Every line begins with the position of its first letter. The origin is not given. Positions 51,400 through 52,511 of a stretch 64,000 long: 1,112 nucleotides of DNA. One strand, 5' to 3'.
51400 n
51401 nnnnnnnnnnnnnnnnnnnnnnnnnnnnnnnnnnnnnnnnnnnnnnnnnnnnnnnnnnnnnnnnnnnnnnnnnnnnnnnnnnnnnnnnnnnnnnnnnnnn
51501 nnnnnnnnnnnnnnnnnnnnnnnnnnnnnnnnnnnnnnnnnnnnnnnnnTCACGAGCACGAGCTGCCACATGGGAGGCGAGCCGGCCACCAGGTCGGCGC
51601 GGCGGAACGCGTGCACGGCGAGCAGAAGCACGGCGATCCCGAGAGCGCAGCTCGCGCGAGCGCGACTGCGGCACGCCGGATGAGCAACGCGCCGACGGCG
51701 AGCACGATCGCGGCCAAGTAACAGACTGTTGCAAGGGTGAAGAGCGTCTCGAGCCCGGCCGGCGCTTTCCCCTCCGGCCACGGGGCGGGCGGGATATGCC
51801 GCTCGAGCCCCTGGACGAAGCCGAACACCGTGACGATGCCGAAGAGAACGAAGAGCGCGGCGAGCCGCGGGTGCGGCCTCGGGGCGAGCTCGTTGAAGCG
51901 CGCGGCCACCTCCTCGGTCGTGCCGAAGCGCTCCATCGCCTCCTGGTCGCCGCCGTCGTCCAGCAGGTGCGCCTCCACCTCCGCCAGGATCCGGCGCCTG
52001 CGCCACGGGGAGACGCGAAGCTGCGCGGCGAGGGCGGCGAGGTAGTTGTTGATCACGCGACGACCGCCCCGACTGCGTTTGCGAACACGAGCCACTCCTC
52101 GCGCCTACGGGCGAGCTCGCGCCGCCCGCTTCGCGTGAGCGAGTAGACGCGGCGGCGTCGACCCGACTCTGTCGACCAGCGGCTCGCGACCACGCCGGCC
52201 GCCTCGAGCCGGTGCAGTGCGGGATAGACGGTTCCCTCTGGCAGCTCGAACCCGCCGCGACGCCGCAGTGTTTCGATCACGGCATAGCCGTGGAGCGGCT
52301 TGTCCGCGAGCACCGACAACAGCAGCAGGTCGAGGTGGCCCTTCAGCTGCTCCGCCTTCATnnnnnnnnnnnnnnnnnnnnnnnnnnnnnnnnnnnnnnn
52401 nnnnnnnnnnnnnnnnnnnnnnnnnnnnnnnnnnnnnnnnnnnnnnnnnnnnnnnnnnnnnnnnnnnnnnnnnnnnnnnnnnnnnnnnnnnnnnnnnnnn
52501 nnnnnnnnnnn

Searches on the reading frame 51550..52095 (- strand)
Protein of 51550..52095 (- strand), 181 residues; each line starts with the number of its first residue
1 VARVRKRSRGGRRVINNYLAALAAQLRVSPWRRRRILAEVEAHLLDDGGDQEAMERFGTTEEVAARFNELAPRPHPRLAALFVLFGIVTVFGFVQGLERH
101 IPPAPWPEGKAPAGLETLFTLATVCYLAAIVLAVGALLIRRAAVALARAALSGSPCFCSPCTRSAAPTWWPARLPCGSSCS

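Call 94: find_encoding_contigs(protein=window:51550-52095:-, flank=8000, max_places=5)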
Protein window:51550-52095:- (181 aa): no gene with exactly this product is on record in the collection.

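Call 98: search_protein_families(library=pfam, proteins=[window:51550-52095:-], max_evalue=0.01)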
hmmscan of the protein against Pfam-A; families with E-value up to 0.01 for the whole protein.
window:51550-52095:- (181 aa): 1 family
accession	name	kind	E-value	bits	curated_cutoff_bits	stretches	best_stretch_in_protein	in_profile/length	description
PF22564.2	HAAS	-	2.4e-08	34.6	27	1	17-65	1-54/55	HAAS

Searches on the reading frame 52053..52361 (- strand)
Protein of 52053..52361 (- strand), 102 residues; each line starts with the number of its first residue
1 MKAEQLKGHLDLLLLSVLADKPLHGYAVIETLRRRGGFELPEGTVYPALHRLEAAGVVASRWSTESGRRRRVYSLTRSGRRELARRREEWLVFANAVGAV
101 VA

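Call 22: find_encoding_contigs(protein=window:52053-52361:-, flank=10000, max_places=10)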
Protein window:52053-52361:- (102 aa): no gene with exactly this product is on record in the collection.

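Call 98: search_protein_families(library=pfam, proteins=[window:52053-52361:-], max_evalue=0.01)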
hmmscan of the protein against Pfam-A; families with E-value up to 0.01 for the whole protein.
window:52053-52361:- (102 aa): 3 families
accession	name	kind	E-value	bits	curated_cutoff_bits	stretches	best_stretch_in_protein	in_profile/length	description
PF03551.20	PadR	-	7.9e-24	83.9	27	1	14-84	1-74/75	Transcriptional regulator PadR-like family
PF13601.12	HTH_34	-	0.0024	18.4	27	1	38-85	24-71/80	Winged helix DNA-binding domain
PF05584.17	Sulfolobus_pRN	-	0.0041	17.6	20.8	1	24-76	16-66/72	Sulfolobus plasmid regulatory protein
